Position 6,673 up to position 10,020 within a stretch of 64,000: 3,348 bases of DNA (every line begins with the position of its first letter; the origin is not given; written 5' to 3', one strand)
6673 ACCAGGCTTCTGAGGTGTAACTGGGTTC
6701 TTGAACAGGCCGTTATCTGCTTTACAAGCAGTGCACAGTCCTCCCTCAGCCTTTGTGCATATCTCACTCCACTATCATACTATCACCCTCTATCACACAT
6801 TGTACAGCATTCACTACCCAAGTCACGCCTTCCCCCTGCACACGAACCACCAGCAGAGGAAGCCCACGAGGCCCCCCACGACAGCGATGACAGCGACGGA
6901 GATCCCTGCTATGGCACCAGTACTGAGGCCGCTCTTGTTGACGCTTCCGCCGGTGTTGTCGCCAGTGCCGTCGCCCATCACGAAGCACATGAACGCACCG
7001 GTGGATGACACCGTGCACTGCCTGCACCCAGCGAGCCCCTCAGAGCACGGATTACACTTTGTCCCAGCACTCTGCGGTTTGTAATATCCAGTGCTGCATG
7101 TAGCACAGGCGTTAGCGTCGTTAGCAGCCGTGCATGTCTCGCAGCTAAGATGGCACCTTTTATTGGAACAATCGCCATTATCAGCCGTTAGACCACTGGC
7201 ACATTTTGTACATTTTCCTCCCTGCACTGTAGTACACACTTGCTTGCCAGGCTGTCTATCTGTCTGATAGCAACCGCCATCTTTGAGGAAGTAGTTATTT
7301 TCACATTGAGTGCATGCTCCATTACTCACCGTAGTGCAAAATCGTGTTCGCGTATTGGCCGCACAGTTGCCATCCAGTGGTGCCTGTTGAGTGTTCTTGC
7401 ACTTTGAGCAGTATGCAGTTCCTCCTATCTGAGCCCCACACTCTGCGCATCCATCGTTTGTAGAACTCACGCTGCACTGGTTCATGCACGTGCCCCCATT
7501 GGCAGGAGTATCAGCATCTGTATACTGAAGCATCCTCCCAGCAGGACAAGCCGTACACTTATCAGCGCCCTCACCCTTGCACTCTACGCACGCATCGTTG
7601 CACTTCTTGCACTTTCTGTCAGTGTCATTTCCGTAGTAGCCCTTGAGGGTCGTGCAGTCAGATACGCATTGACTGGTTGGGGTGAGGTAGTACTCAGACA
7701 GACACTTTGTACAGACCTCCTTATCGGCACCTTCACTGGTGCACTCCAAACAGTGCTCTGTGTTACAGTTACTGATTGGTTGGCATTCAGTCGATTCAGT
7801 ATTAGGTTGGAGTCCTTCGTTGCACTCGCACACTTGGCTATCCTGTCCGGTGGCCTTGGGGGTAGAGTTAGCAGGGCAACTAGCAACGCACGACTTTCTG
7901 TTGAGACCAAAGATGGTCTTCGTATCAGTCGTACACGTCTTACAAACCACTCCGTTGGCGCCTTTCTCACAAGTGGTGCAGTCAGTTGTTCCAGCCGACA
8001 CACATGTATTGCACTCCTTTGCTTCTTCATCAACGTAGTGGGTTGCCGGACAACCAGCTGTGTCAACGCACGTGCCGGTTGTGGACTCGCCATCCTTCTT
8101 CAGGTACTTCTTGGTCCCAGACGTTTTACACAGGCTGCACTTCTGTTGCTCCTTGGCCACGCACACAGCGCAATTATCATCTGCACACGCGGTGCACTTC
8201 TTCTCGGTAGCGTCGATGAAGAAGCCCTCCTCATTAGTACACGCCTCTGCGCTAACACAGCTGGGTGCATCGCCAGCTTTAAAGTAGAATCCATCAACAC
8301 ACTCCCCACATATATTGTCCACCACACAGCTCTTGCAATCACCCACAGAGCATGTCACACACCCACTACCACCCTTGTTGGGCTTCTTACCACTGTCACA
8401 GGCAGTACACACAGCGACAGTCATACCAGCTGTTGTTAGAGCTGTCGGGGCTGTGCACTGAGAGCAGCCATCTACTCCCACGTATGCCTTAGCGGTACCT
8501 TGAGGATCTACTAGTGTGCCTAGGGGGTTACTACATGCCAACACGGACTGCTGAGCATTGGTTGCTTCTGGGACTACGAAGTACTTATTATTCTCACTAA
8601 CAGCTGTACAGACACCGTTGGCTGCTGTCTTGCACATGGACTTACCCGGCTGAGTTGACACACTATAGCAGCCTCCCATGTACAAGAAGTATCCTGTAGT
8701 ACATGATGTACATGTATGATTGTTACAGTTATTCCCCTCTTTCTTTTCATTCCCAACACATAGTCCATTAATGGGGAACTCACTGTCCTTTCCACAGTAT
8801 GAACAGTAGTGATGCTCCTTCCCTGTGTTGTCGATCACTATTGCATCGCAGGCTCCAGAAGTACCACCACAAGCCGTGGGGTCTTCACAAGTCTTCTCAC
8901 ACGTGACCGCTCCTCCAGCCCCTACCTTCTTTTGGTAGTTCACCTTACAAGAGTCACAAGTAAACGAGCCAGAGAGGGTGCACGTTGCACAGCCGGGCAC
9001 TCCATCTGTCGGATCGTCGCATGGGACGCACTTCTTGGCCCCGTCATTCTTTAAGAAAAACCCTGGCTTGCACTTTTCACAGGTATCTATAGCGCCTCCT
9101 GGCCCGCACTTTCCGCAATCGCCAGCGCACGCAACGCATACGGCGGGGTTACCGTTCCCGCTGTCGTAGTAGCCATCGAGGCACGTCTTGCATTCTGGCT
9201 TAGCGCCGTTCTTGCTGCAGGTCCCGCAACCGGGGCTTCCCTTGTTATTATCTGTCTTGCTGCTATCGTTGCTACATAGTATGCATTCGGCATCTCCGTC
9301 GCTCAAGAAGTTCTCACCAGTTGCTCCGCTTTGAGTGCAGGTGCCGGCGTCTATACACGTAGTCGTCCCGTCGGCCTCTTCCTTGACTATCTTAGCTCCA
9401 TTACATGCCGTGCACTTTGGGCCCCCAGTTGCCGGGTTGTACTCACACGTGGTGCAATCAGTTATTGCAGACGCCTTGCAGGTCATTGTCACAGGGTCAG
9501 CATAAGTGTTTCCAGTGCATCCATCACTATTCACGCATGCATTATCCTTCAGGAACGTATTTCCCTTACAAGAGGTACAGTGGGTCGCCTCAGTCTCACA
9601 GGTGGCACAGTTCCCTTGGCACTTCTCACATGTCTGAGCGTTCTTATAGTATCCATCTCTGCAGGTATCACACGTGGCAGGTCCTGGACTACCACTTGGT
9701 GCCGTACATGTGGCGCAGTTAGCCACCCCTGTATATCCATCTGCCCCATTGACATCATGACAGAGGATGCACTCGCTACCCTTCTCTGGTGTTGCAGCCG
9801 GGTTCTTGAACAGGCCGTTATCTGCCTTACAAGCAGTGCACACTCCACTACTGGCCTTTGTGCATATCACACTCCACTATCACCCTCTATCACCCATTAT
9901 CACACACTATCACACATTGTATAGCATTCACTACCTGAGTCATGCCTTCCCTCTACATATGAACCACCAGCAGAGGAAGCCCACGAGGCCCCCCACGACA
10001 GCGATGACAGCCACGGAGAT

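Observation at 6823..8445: A ~1.45-kb constant 3' block is shared at near 100% identity by all six long-class units, while their 5' halves differ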

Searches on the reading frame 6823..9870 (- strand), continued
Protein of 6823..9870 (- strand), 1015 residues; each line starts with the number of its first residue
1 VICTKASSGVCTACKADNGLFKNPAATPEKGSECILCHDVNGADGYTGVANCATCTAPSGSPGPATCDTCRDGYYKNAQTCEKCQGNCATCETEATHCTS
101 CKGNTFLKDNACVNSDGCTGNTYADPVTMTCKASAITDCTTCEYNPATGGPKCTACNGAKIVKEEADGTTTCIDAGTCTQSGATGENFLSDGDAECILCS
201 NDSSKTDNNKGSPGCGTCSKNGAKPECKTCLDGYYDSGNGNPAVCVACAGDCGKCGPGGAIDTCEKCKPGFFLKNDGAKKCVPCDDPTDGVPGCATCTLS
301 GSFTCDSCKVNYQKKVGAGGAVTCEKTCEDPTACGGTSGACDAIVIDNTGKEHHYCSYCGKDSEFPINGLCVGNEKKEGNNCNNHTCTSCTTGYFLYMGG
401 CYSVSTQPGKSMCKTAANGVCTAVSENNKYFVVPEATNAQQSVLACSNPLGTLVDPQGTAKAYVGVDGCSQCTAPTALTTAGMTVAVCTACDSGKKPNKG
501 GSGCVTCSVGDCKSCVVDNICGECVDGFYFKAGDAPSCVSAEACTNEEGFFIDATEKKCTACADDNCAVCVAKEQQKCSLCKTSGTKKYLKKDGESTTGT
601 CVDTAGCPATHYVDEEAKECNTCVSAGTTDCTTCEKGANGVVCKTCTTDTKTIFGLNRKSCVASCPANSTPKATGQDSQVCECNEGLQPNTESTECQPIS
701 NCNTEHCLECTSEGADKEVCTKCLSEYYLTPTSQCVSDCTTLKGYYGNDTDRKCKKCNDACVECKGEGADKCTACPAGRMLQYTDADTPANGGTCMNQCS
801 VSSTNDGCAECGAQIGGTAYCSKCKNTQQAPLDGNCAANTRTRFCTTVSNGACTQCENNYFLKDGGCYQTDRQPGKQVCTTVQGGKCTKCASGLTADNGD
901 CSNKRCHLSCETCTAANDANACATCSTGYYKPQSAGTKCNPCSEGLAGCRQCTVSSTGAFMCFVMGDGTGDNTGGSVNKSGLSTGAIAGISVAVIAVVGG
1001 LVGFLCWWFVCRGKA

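Call 30: find_encoding_contigs(protein=P0001, flank=10000, max_places=6)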
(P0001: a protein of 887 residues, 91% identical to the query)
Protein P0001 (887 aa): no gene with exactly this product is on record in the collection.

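Call 41: find_encoding_contigs(protein=P0009, flank=10000, max_places=3)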
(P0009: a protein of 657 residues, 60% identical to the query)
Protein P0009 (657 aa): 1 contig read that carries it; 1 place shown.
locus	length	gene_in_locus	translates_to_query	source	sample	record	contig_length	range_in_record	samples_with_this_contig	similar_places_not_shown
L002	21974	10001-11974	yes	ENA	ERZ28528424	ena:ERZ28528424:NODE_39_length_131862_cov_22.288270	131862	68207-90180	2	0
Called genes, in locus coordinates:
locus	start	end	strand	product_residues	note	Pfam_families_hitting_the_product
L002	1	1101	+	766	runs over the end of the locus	-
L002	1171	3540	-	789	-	-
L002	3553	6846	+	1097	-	-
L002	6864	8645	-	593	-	PF00069:Pkinase, PF07714:PK_Tyr_Ser-Thr, PF12796:Ank_2, PF13637:Ank_4 (faint), PF00023:Ank (faint), PF13606:Ank_3 (faint), PF13857:Ank_5 (faint), PF12796:Ank_2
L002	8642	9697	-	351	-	PF00069:Pkinase, PF07714:PK_Tyr_Ser-Thr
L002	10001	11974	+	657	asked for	PF03302:VSP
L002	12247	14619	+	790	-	PF00023:Ank (faint), PF12796:Ank_2 (weak), PF13606:Ank_3 (faint), PF13637:Ank_4 (faint), PF13857:Ank_5 (faint), PF12796:Ank_2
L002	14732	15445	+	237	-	PF10274:ParcG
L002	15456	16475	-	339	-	-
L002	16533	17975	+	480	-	-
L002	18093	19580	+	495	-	PF09368:Sas10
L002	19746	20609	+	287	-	PF01569:PAP2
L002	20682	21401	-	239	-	PF04157:EAP30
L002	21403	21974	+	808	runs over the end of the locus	PF00004:AAA, PF06068:TIP49 (faint), PF13191:AAA_16 (faint), PF13401:AAA_22 (faint), PF17862:AAA_lid_3, PF00004:AAA, PF17862:AAA_lid_3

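Call 53: find_encoding_contigs(protein=P0004, flank=10000, max_places=3)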
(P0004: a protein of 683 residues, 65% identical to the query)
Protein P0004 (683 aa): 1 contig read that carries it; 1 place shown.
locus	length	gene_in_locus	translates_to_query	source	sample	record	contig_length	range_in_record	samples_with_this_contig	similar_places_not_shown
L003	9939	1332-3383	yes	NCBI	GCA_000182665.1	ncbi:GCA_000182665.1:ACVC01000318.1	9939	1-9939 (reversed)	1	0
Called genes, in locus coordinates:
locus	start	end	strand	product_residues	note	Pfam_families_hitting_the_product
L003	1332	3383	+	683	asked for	PF03302:VSP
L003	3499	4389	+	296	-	-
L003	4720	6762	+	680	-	-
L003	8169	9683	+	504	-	-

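Call 54: find_encoding_contigs(protein=P0002, flank=8000, max_places=3)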
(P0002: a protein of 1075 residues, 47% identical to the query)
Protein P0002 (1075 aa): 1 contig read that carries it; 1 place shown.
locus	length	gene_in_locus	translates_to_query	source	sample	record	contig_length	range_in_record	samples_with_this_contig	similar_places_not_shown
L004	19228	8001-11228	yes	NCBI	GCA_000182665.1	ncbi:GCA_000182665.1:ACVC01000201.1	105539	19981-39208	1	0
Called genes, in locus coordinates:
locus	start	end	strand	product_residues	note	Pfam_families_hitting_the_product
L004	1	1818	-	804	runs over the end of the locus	PF03302:VSP (weak)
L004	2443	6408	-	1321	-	PF07974:EGF_2 (faint)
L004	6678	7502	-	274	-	PF00008:EGF (faint), PF23106:EGF_Teneurin (faint), PF06247:Plasmod_Pvs28 (weak)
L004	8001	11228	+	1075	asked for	PF03302:VSP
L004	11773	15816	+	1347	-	PF00069:Pkinase, PF07714:PK_Tyr_Ser-Thr, PF12796:Ank_2, PF12796:Ank_2, PF12796:Ank_2, PF13637:Ank_4, PF12796:Ank_2, PF13637:Ank_4, +14 more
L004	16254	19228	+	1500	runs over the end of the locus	PF12796:Ank_2, PF00023:Ank, PF12796:Ank_2, PF13606:Ank_3 (weak), PF13637:Ank_4, PF13857:Ank_5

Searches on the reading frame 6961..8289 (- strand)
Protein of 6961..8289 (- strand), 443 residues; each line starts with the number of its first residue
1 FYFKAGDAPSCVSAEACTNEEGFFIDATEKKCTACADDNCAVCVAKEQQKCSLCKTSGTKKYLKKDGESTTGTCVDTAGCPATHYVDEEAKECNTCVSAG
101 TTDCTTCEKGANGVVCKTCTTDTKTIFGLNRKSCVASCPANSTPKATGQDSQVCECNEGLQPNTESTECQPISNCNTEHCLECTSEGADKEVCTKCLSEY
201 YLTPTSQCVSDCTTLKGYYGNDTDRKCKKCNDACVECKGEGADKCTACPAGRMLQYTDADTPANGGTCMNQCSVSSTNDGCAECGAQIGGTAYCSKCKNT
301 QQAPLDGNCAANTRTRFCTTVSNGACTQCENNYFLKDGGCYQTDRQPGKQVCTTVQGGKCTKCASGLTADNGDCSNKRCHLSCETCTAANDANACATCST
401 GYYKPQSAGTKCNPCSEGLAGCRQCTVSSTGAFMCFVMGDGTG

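Call 32: find_homologous_proteins(query=window:6961-8289:-, max_evalue=1e-10)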
Query window:6961-8289:- (443 aa): 172 proteins with E <= 1e-10 among 1128 candidates; the best 120 are listed.
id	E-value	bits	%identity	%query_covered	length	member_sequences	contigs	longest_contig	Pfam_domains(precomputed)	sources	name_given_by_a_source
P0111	3.1e-254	862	90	94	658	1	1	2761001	PF03302.19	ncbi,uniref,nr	ncbi:VSP [Giardia duodenalis]|uniref:VSP n=1 Tax=Giardia intestinalis (strain ATCC 50803 / WB clone 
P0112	6.1e-184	630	70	97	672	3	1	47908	PF03302.19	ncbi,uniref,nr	ncbi:Variant-specific surface protein [Giardia duodenalis]|uniref:Variant-specific surface protein n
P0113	1.1e-150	521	58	98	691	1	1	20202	PF03302.19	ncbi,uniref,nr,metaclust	ncbi:VSP [Giardia lamblia P15]|uniref:VSP n=1 Tax=Giardia intestinalis (strain P15) TaxID=658858 Rep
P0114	3.4e-146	506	57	99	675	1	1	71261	PF03302.19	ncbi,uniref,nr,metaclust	ncbi:VSP [Giardia lamblia P15]|uniref:VSP n=1 Tax=Giardia intestinalis (strain P15) TaxID=658858 Rep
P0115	1.1e-129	451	54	99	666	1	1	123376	PF03302.19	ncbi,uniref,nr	ncbi:VSP [Giardia lamblia P15]|uniref:VSP n=1 Tax=Giardia intestinalis (strain P15) TaxID=658858 Rep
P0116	6.8e-125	436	50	97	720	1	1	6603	PF03302.19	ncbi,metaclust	ncbi:Variant-specific surface protein, partial [Giardia duodenalis]|metaclust:status=active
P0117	2.0e-123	431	49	100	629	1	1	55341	PF03302.19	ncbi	ncbi:Variant-specific surface protein, partial [Giardia duodenalis]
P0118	5.1e-115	403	50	95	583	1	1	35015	PF03302.19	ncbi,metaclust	ncbi:VSP, partial [Giardia lamblia P15]|metaclust:status=active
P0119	4.5e-113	397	50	95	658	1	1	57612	PF03302.19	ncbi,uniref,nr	ncbi:VSP [Giardia lamblia P15]|uniref:VSP n=1 Tax=Giardia intestinalis (strain P15) TaxID=658858 Rep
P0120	8.8e-107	376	51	93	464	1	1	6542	PF03302.19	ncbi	ncbi:Variant-specific surface protein, partial [Giardia duodenalis]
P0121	1.5e-105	372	55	77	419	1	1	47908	PF03302.19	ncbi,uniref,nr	ncbi:Variant-specific surface protein [Giardia duodenalis]|uniref:Variant-specific surface protein n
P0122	8.3e-104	366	47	99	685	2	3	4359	PF03302.19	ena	-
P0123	2.4e-101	358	43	98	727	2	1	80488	PF03302.19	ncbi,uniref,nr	ncbi:VSP [Giardia lamblia P15]|uniref:VSP n=1 Tax=Giardia intestinalis (strain P15) TaxID=658858 Rep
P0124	4.4e-101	357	48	97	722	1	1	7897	PF03302.19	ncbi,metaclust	ncbi:Variant-specific surface protein, partial [Giardia duodenalis]|metaclust:status=active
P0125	1.3e-100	356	62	61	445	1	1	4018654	PF03302.19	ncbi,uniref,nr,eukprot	ncbi:VSP with INR [Giardia duodenalis]|uniref:VSP with INR n=3 Tax=Giardia intestinalis TaxID=5741 R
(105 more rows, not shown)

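Call 39: find_encoding_contigs(protein=P0111, flank=6000, max_places=4)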
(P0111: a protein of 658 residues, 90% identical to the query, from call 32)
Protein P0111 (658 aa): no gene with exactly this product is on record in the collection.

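Call 40: find_encoding_contigs(protein=P0112, flank=6000, max_places=3)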
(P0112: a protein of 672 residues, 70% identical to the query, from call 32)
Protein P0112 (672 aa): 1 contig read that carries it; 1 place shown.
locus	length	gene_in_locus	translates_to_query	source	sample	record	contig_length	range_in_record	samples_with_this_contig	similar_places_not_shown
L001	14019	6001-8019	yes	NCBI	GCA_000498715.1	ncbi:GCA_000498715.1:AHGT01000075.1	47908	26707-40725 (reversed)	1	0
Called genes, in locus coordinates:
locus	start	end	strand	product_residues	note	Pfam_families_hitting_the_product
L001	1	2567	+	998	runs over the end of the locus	-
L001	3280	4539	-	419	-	PF03302:VSP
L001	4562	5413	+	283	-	-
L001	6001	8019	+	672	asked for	PF03302:VSP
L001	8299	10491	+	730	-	PF00069:Pkinase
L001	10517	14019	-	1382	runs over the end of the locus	-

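Call 51: search_protein_families(library=pfam, proteins=[window:6961-8289:-], max_evalue=0.01)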
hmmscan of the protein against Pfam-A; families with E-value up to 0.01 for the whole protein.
window:6961-8289:- (443 aa): 1 family
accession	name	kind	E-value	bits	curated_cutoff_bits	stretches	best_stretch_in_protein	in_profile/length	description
PF03302.18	VSP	-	8.6e-42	143.8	31.4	3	224-373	104-255/397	Giardia variant-specific surface protein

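Call 52: find_related_loci(query=window:6961-8289:-, collection=metagenome_contigs, flank=10000)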
Query window:6961-8289:- (443 aa) in metagenome_contigs; peptide patterns used: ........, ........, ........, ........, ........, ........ (x = any residue, [..] = any of these).
74 stretches matched a pattern, but none encodes a relative of the query by tblastn (E <= 1e-3).

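Call 61: list_cluster_members(proteins=[P0111, P0001, P0071, P0029])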
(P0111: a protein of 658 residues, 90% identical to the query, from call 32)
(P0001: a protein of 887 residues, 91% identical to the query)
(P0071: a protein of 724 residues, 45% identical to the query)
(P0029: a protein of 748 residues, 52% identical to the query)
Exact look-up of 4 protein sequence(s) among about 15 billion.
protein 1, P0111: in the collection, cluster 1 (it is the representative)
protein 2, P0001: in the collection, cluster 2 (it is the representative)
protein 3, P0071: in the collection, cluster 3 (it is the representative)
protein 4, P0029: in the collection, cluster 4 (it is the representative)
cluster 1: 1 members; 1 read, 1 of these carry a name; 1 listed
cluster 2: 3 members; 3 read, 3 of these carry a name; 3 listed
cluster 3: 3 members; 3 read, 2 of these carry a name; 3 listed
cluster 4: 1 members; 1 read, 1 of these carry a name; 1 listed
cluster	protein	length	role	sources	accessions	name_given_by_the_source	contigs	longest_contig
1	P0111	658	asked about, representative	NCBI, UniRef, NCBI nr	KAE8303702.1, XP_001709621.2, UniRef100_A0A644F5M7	VSP [Giardia duodenalis] | VSP n=1 Tax=Giardia intestinalis (strain ATCC 50803 / WB clone C6) TaxID=184922 ... | VSP [Giardia intestinalis]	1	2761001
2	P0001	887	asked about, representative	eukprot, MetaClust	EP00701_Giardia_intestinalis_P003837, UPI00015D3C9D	XP_001707661.1 VSP [Giardia lamblia ATCC 50803] | status=active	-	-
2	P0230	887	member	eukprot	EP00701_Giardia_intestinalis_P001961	XP_001705785.1 VSP [Giardia lamblia ATCC 50803]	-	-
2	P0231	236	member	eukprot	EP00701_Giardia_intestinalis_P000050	XP_001703874.1 VSP [Giardia lamblia ATCC 50803]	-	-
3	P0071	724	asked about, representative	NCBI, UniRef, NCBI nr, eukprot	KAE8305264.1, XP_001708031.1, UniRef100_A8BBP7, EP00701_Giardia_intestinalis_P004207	High cysteine membrane protein Group 1 [Giardia duodenalis] | High cysteine membrane protein Group 1 n=1 Tax=Giardia intestinalis (strain ATCC 50803 / ... | High cysteine membrane protein Group 1 [Giardia intestinalis]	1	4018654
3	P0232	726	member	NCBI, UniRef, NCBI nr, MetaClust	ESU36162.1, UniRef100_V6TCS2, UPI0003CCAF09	Variant-specific surface protein [Giardia duodenalis] | Variant-specific surface protein n=1 Tax=Giardia intestinalis TaxID=5741 ... | Variant-specific surface protein [Giardia intestinalis]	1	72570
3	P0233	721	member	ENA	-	-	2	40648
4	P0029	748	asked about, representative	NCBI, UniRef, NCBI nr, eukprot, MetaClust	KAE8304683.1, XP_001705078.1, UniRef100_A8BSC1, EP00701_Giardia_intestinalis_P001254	VSP [Giardia duodenalis] | VSP n=1 Tax=Giardia intestinalis (strain ATCC 50803 / WB clone C6) TaxID=184922 ... | VSP [Giardia intestinalis]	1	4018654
